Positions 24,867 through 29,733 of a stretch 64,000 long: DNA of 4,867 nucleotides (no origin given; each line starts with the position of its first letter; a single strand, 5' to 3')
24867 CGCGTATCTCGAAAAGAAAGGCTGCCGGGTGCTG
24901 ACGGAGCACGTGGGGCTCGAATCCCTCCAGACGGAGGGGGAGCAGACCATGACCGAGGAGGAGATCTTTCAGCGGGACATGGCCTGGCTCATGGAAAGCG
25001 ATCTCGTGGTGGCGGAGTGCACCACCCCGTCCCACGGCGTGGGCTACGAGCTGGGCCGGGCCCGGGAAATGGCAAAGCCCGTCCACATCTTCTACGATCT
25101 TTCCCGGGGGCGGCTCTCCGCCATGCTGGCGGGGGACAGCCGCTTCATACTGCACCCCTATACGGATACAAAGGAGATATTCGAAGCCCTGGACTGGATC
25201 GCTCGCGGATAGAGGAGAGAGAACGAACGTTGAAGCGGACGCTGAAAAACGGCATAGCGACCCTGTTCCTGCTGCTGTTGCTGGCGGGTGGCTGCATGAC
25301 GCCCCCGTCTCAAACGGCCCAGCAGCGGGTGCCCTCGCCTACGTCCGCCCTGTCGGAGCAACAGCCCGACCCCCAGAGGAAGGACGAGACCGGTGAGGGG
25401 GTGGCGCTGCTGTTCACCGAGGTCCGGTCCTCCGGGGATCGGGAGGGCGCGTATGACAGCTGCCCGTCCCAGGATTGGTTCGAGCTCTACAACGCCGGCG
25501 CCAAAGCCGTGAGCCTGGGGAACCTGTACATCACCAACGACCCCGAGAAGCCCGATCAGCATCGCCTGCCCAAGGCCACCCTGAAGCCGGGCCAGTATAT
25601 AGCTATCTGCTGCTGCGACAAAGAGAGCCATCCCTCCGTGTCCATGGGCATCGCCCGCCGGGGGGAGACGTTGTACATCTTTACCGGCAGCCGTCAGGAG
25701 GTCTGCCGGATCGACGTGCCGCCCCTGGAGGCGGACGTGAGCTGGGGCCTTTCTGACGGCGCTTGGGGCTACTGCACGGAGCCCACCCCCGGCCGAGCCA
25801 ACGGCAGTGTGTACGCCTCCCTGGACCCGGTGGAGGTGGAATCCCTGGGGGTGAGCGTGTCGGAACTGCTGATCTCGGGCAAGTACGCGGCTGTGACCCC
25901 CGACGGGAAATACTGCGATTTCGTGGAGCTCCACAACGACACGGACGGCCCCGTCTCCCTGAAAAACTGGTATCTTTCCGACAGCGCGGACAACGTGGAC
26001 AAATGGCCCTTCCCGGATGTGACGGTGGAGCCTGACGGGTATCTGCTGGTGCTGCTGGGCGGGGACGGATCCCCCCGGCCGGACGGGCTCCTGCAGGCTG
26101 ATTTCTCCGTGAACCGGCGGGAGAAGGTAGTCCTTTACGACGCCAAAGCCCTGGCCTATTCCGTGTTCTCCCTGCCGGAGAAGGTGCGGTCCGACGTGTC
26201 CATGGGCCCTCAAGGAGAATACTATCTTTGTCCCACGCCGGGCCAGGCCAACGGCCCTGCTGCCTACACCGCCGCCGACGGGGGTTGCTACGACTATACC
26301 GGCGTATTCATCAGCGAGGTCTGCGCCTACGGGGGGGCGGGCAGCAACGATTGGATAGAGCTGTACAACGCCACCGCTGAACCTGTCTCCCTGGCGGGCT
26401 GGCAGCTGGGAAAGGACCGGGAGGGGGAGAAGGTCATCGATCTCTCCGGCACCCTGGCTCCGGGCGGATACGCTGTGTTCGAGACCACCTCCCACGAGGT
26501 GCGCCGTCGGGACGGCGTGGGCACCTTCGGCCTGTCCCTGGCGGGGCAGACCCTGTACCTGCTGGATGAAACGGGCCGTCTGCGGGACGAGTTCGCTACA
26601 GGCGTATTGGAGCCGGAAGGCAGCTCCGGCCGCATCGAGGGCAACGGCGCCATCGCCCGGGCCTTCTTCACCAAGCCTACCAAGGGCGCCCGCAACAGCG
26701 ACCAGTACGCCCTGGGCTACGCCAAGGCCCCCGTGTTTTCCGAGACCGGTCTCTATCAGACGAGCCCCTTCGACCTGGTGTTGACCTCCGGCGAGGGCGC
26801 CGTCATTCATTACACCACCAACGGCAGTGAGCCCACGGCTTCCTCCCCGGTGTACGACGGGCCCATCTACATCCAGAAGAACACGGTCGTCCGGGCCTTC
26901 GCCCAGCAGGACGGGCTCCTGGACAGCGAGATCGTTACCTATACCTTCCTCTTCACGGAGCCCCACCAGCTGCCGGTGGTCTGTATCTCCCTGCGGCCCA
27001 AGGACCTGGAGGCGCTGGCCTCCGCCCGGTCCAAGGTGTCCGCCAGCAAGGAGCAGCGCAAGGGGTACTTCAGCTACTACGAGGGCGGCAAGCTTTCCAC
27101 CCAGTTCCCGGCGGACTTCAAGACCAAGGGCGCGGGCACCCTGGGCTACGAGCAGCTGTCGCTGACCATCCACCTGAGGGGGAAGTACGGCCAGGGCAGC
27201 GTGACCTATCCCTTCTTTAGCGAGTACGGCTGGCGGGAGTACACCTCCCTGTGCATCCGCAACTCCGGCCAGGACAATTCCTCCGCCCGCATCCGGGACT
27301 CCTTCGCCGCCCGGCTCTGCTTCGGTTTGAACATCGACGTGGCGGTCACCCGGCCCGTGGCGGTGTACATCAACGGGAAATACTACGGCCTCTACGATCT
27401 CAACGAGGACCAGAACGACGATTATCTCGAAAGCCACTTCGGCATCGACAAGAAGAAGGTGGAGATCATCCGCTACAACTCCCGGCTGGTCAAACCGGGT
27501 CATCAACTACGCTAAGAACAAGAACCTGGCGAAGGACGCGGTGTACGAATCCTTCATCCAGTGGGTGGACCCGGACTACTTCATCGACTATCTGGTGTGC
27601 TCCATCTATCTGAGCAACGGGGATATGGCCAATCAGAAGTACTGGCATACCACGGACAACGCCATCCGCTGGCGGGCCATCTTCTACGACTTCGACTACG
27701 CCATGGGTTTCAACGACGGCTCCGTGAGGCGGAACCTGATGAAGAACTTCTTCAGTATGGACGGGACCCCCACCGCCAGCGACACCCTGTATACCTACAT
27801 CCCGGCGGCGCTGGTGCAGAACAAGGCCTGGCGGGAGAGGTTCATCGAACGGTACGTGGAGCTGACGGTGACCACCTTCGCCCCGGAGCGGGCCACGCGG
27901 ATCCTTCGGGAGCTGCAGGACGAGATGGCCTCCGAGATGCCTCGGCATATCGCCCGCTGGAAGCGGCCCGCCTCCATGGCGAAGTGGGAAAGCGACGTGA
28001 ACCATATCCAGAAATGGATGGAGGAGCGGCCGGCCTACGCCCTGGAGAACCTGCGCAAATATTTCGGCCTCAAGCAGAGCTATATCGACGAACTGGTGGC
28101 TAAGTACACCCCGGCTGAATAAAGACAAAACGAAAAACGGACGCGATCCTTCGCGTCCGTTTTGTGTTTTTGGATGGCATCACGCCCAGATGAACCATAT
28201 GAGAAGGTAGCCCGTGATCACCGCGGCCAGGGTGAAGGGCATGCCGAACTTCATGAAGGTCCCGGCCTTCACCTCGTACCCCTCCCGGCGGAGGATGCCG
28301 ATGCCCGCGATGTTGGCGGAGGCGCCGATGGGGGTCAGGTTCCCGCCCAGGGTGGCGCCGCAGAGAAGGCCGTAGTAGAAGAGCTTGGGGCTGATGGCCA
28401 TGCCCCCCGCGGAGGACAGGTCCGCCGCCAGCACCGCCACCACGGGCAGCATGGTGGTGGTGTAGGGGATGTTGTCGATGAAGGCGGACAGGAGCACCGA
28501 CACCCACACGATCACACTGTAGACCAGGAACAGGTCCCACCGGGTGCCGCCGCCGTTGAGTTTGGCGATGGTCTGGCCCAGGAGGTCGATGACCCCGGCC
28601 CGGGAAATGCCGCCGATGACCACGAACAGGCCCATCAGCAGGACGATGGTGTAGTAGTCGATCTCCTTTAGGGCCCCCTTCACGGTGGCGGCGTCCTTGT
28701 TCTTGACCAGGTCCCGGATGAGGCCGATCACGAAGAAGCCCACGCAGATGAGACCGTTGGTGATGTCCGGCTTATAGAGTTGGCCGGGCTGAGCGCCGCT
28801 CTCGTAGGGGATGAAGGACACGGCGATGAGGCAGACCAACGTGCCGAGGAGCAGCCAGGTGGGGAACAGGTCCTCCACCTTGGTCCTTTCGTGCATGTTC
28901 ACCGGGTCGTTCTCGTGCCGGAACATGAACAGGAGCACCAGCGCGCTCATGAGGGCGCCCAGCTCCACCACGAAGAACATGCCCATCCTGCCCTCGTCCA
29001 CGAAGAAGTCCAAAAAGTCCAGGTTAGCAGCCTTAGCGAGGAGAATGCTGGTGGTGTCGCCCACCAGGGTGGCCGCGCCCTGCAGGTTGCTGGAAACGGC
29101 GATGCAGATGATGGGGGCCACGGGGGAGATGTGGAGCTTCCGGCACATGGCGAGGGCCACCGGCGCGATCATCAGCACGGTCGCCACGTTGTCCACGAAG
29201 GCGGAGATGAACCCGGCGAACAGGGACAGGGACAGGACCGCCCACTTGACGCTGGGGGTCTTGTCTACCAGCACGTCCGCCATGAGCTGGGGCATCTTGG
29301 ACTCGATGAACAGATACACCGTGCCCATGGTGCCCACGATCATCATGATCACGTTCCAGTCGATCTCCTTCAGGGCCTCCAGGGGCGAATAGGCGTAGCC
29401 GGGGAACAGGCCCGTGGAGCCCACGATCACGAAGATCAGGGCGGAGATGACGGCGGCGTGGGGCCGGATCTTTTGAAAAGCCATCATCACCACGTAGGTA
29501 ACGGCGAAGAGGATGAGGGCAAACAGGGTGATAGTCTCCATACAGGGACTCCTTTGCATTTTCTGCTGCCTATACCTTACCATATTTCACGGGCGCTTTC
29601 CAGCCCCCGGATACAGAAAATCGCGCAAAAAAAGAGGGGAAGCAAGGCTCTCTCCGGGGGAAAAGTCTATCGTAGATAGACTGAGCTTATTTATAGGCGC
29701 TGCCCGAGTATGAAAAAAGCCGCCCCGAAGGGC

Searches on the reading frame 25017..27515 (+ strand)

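Call 43: search_protein_families(library=pfam, proteins=[window:25017-27515:+], max_evalue=0.00001)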
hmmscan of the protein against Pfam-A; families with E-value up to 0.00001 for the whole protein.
window:25017-27515:+ (832 aa): 4 families
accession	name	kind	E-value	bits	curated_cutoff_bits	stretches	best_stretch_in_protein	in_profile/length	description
PF00932.25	LTD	-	2.8e-34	118.2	34.3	2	428-527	6-106/109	Lamin Tail Domain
PF13290.12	CHB_HEX_C_1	-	3.9e-17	62.4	22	1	580-641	6-67/67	Chitobiase/beta-hexosaminidase C-terminal domain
PF13287.12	Fn3_assoc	-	5.3e-15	55.7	23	1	589-644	3-59/59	Fn3 associated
PF08757.17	CotH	-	2.7e-13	50.6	23.8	1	702-821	2-109/322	CotH kinase protein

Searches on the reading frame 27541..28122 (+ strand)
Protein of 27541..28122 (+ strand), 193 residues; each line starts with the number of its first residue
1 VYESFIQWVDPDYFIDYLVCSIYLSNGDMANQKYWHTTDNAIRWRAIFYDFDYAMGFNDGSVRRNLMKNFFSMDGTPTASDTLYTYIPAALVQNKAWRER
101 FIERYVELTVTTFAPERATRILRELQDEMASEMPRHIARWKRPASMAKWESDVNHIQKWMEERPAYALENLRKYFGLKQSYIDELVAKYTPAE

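Call 43: search_protein_families(library=pfam, proteins=[window:27541-28122:+], max_evalue=0.00001)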
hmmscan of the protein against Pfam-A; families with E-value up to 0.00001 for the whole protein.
window:27541-28122:+ (193 aa): 1 family
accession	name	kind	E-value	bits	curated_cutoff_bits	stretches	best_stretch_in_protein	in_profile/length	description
PF08757.17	CotH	-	1.8e-23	84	23.8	1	7-166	166-321/322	CotH kinase protein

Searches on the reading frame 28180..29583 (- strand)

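Call 39: search_protein_families(library=pfam, proteins=[window:28180-29583:-], max_evalue=0.00001)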
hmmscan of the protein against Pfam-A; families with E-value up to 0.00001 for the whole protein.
window:28180-29583:- (467 aa): 2 families
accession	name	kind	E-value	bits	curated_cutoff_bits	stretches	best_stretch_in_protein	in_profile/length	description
PF03600.22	CitMHS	-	4.8e-53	180.8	31.9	1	32-399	2-328/336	Citrate transporter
PF02040.21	ArsB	-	2.5e-11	44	22.2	1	118-465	95-421/423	Arsenical pump membrane protein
